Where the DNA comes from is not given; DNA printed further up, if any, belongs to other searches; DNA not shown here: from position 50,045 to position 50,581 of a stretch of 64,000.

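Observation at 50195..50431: Novel 13-14-aa repeat module (V-S/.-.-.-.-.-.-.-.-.) present as a stand-alone 78-aa protein and as the N-terminus of the gpL-like tail protein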

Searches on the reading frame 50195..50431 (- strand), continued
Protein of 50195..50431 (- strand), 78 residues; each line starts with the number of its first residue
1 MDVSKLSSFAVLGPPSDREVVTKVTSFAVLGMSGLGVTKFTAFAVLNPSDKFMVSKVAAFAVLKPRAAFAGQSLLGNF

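Call 65: fold_search(model_id=the predicted structure, library=pdb)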
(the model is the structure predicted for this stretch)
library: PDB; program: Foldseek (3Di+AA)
matches with E <= 10: 595; with E <= 0.001: 0
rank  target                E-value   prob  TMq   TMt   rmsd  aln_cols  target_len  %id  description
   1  2gtl_N                3.8e-01  0.66  0.38  0.17   9.0        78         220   14  Lumbricus Erythrocruorin at 3.5A resolution (released 2006-07-18)
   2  8et2_A                5.0e-01  0.93  0.55  0.22  11.1       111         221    6  CryoEM structure of the GSDMB pore (released 2023-03-29)
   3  3d6x_E                5.3e-01  0.08  0.18  0.14   8.7        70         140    8  Crystal structure of Campylobacter jejuni FabZ (released 2009-05-05)
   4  3r32_A                5.7e-01  0.10  0.20  0.14   9.1        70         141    8  Crystal structure of Arthrobacter sp. strain SU 4-hydroxybenzoyl CoA thioesterase mutant E73A complexed with 4-hydroxy (released 2012-03-28)
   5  3kg9_B                6.4e-01  0.08  0.20  0.09   9.1        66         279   12  Dehydratase domain from CurK module of Curacin polyketide synthase (released 2010-01-19)
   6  9hau_AA               6.7e-01  0.75  0.45  0.32   9.8        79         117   13  pT=3 virus-like particle of ssRNA phage Hubei14 coat protein (released 2024-11-13)
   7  4m20_B                6.7e-01  0.10  0.19  0.15   8.9        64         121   11  Crystal Structure of hypothetical protein SAV0944 from Staphylococcus aureus subsp. aureus Mu50 (released 2014-02-12)
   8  3e1e_A                7.6e-01  0.16  0.26  0.17   8.5        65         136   18  Crystal structure of a Thioesterase family protein from Silicibacter pomeroyi. NorthEast Structural Genomics target Si (released 2008-09-30)
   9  4rh8_A                8.0e-01  0.16  0.25  0.16  17.5        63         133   11  Crystal structure of the outer membrane lipopolysaccharide transport protein LptE (RlpB) from Escherichia coli in the  (released 2015-11-11)
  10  5ohl_F                8.5e-01  0.20  0.28  0.25  11.4        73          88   12  K6-specific affimer bound to K6 diUb (released 2017-10-04)
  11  3df6_A                8.5e-01  0.18  0.28  0.24  12.5        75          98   11  The thermo- and acido-stable ORF-99 from the archaeal virus AFV1 (released 2009-06-16)
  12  3e1e_C                8.5e-01  0.16  0.27  0.17   8.4        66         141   18  Crystal structure of a Thioesterase family protein from Silicibacter pomeroyi. NorthEast Structural Genomics target Si (released 2008-09-30)
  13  3d6x_F                8.5e-01  0.13  0.24  0.16   8.4        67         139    9  Crystal structure of Campylobacter jejuni FabZ (released 2009-05-05)
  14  3dkz_A                8.5e-01  0.09  0.19  0.14   8.3        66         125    8  Crystal structure of the Q7W9W5_BORPA protein from Bordetella parapertussis. Northeast Structural Genomics Consortium  (released 2008-08-26)
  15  8jyw_A                9.0e-01  0.25  0.34  0.14  15.6       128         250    8  Cryo-EM structure of the gasdermin pore from Trichoplax adhaerens (released 2024-05-01)
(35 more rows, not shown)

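Call 66: fold_search(model_id=the predicted structure, library=viral)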
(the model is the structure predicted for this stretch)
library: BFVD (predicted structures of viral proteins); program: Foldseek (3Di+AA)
matches with E <= 10: 1133; with E <= 0.001: 0
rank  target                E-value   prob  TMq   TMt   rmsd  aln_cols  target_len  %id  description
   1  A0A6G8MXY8            1.3e-02  1.00  0.60  0.65   4.0        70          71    8  Uncharacterized protein [Cedratvirus kamchatka]
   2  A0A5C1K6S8            6.9e-02  0.93  0.41  0.42   5.9        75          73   11  Uncharacterized protein [Pseudomonas phage PAP-JP]
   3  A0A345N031            8.7e-02  0.94  0.46  0.12   7.5        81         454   12  (no name in the UniProt tables at hand)
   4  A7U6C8                1.1e-01  0.96  0.48  0.55   4.3        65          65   18  AC4 protein [Tomato leaf curl New Delhi virus]
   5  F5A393                1.1e-01  0.95  0.47  0.36   4.8        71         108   11  Movement protein P4 (Fragment) [Potato leafroll virus]
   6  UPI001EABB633         1.1e-01  0.90  0.39  0.38   5.2        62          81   18  (no name look-up for this kind of identifier)
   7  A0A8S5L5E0            1.2e-01  0.98  0.48  0.35   9.9        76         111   12  Coat protein [ssRNA phage SRR5466727_5]
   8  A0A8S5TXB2            1.2e-01  0.95  0.45  0.46   7.4        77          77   13  Uncharacterized protein [Siphoviridae sp. ctvuW5]
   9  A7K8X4                1.4e-01  0.87  0.40  0.46   4.6        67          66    7  Uncharacterized protein z364L [Chlorovirus heliozoae]
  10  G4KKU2                1.5e-01  1.00  0.62  0.58   4.4        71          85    6  (no name in the UniProt tables at hand)
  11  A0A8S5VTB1            1.5e-01  0.96  0.48  0.23   5.7        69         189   12  (no name in the UniProt tables at hand)
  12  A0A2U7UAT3            1.7e-01  0.99  0.56  0.40   4.0        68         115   10  Uncharacterized protein [Pandoravirus quercus]
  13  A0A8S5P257            1.7e-01  0.11  0.20  0.14  21.9        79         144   11  Uncharacterized protein [Myoviridae sp. ctLnO19]
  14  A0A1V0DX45            2.0e-01  0.94  0.47  0.25   7.1        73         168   11  Collagen triple helix repeat family protein [Synechococcus virus S-ESS1]
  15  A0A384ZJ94            2.1e-01  1.00  0.60  0.73   3.0        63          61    8  Non-structural protein 1 (Fragment) [Human respiratory syncytial virus A]
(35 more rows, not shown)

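Call 71: search_protein_families(library=pfam, proteins=[L004:7008-7982:+, L007:6863-7981:+, L010:2950-4026:+, L001:2065-3054:+, P0012, P0032, P0039, P0063], max_evalue=0.1)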
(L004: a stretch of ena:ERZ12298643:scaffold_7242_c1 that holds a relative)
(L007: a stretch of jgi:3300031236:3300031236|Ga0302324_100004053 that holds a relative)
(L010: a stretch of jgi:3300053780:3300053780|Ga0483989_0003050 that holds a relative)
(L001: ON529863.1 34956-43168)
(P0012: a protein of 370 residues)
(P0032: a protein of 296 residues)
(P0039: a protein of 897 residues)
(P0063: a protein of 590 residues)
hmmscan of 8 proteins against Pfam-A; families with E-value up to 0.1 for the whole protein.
L004:7008-7982:+ (324 aa): 0 families

L007:6863-7981:+ (372 aa): 0 families

L010:2950-4026:+ (358 aa): 0 families

L001:2065-3054:+ (329 aa): 3 families
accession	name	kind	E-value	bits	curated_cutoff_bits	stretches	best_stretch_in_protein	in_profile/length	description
PF10708.14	DUF2510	-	0.027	14.6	24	1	96-110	9-23/35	Protein of unknown function (DUF2510)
PF17173.10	DUF5129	-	0.061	12.9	27.3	1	137-189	70-121/337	Domain of unknown function (DUF5129)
PF19565.4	DUF6087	-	0.066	13.9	27.1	0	95-121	40-66/99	Family of unknown function (DUF6087)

P0012 (370 aa): 0 families

P0032 (296 aa): 0 families

P0039 (897 aa): 0 families

P0063 (590 aa): 4 families
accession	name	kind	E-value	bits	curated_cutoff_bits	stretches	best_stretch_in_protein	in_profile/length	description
PF13385.13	Laminin_G_3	-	1e-28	100.9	27.6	1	82-216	16-150/151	Concanavalin A-like lectin/glucanases superfamily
PF09343.15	DUF2460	-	1.8e-25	90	30.4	1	387-580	7-196/205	Conserved hypothetical protein 2217 (DUF2460)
PF07550.17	Shr-like_HID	-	0.021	15.7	22.3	0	513-542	26-53/82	Heme-binding protein Shr-like, Hb-interacting domain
PF02973.23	Sialidase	-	0.065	13.2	26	0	158-217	117-182/189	Sialidase, N-terminal domain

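Call 77: find_encoding_contigs(protein=P0036, flank=5000, max_places=1)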
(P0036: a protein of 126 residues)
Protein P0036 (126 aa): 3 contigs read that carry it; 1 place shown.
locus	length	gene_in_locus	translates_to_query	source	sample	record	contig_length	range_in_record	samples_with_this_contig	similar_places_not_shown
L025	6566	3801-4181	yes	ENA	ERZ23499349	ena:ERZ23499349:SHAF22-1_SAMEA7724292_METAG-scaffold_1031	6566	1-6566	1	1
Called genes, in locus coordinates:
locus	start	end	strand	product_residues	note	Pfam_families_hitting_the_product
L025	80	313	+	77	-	-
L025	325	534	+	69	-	-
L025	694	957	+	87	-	-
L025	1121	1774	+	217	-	-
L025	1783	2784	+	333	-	-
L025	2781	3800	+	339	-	-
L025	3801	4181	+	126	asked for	-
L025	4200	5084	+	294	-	-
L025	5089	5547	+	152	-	PF06319:MmcB-like (weak)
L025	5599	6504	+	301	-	PF23343:REP_ORF2-G2P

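Call 78: find_encoding_contigs(protein=P0082, flank=5000, max_places=1)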
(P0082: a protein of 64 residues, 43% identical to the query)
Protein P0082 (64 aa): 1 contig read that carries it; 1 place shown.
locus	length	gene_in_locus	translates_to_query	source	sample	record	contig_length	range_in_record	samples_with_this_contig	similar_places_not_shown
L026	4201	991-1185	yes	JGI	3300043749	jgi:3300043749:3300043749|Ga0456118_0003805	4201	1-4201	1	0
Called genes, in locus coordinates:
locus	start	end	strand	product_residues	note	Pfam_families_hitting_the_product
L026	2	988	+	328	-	?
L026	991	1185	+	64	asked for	-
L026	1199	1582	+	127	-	-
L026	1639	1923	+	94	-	-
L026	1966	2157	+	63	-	-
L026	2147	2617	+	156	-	-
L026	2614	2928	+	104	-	PF20137:BubE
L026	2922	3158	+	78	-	-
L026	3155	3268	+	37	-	-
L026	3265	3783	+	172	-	-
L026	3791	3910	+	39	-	-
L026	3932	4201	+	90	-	?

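Call 79: find_encoding_contigs(protein=P0098, flank=5000, max_places=1)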
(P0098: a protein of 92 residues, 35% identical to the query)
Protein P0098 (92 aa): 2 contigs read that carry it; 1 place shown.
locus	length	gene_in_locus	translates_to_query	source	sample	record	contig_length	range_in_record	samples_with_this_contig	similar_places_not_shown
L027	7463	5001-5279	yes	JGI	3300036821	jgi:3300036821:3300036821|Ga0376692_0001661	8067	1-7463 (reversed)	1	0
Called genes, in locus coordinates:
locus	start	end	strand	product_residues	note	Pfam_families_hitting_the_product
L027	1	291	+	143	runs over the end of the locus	-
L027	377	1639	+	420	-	PF03237:Terminase_6N, PF17289:Terminase_6C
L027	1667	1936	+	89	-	-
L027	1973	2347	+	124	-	-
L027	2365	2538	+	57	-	-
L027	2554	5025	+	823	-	PF04860:Phage_portal, PF04233:Phage_Mu_F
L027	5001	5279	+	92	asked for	-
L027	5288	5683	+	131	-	-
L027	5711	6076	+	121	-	-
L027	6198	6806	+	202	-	-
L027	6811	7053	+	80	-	-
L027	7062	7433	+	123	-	-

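Call 81: search_protein_families(library=padloc, proteins=[window:50195-50431:-, L007:6863-7981:+, P0090], max_evalue=0.01)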
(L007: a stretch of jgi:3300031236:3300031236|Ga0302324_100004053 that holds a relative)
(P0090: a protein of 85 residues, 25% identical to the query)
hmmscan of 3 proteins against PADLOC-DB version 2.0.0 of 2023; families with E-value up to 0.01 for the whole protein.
window:50195-50431:- (78 aa): 0 families

L007:6863-7981:+ (372 aa): 0 families

P0090 (85 aa): 0 families

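Call 82: search_protein_families(library=ncbifam, proteins=[window:50195-50431:-, L007:6863-7981:+, P0090, P0006, P0011], max_evalue=0.01)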
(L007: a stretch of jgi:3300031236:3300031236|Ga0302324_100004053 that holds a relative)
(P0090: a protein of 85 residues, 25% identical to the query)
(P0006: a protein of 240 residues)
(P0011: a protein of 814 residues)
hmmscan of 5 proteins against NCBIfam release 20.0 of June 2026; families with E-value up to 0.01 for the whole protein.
window:50195-50431:- (78 aa): 0 families

L007:6863-7981:+ (372 aa): 0 families

P0090 (85 aa): 0 families

P0006 (240 aa): 1 family
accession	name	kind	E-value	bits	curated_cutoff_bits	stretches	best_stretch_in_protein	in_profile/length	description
NF048002.1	spike_base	equivalog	1.4e-19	70.2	28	1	166-240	10-85/85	spike base protein, RCAP_Rcc01079 family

P0011 (814 aa): 1 family
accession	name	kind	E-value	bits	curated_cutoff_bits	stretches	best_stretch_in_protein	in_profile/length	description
TIGR02217.1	chp_TIGR02217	subfamily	2.2e-09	37.1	136.65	1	545-647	11-116/210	phage distal tail protein, Rcc01695 family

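Call 88: find_encoding_contigs(protein=P0006, flank=6000, max_places=2)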
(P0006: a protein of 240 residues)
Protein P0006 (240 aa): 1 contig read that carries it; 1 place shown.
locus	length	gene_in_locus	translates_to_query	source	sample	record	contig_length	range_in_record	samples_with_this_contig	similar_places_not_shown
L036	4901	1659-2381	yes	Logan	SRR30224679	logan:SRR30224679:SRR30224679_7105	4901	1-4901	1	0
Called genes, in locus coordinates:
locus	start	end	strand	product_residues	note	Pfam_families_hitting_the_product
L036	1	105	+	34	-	?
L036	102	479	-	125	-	-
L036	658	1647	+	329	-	-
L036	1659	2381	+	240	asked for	-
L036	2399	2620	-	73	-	-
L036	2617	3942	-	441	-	-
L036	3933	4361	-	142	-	PF19698:DUF6197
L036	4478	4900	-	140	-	?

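Call 101: search_protein_families(library=pfam, proteins=[L010:4613-6088:+, L025:4200-5084:+, L025:1783-2784:+], max_evalue=0.01)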
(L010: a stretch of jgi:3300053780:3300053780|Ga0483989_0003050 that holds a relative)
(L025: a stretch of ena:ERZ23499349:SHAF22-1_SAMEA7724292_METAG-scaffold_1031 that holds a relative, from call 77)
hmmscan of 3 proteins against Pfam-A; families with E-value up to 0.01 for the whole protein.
L010:4613-6088:+ (491 aa): 0 families

L025:4200-5084:+ (294 aa): 0 families

L025:1783-2784:+ (333 aa): 0 families

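Call 110: search_protein_families(library=phrogs, proteins=[L010:2162-2500:+, L025:1783-2784:+, L025:4200-5084:+, L036:2617-3942:-, L004:3736-6996:+], max_evalue=0.001)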
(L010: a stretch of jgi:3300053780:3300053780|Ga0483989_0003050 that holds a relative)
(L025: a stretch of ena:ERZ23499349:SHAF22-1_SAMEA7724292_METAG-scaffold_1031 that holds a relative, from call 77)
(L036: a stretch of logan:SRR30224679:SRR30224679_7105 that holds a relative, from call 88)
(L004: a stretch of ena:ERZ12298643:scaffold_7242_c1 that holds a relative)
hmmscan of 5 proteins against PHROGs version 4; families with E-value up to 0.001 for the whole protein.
L010:2162-2500:+ (112 aa): 0 families

L025:1783-2784:+ (333 aa): 3 families
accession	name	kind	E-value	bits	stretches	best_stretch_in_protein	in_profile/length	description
phrog_11585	-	unknown function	2.4e-12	47.4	1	186-330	143-276/280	-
phrog_22757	-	unknown function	2.5e-08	34.7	1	205-330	67-189/193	-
phrog_7049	-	tail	2.9e-08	34.5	1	204-325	128-238/246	tail fiber protein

L025:4200-5084:+ (294 aa): 0 families

L036:2617-3942:- (441 aa): 0 families

L004:3736-6996:+ (1086 aa): 13 families
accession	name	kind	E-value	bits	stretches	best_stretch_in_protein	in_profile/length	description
phrog_9627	-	unknown function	6.4e-21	75.3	1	154-218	462-531/676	-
phrog_15388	-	unknown function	4.2e-18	66.8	1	5-123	3-122/345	-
phrog_5363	-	unknown function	1.3e-15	58.9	1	5-114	7-118/245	-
phrog_32934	-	unknown function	4.2e-14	52.9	1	419-474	434-488/577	-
phrog_13853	-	unknown function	5.2e-11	43.7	1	418-474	13-76/151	-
phrog_24501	-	unknown function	1.6e-09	39.3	0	122-186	42-106/117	-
phrog_11660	-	tail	1.7e-08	33.7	1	690-731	711-752/1412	tail protein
phrog_7049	-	tail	8.2e-08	33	1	44-116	46-118/246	tail fiber protein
phrog_9729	-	tail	1.8e-06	27.8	1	103-153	534-581/750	tail fiber protein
phrog_9017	-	tail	9.3e-06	27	1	979-1085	50-158/159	tail fiber protein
phrog_4120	-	tail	1.6e-05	25.1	0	121-150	179-206/360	minor tail protein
phrog_29752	-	unknown function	4.4e-05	24.4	1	154-190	51-87/195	-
phrog_24774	-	unknown function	0.00011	23.1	1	987-1079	156-250/258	-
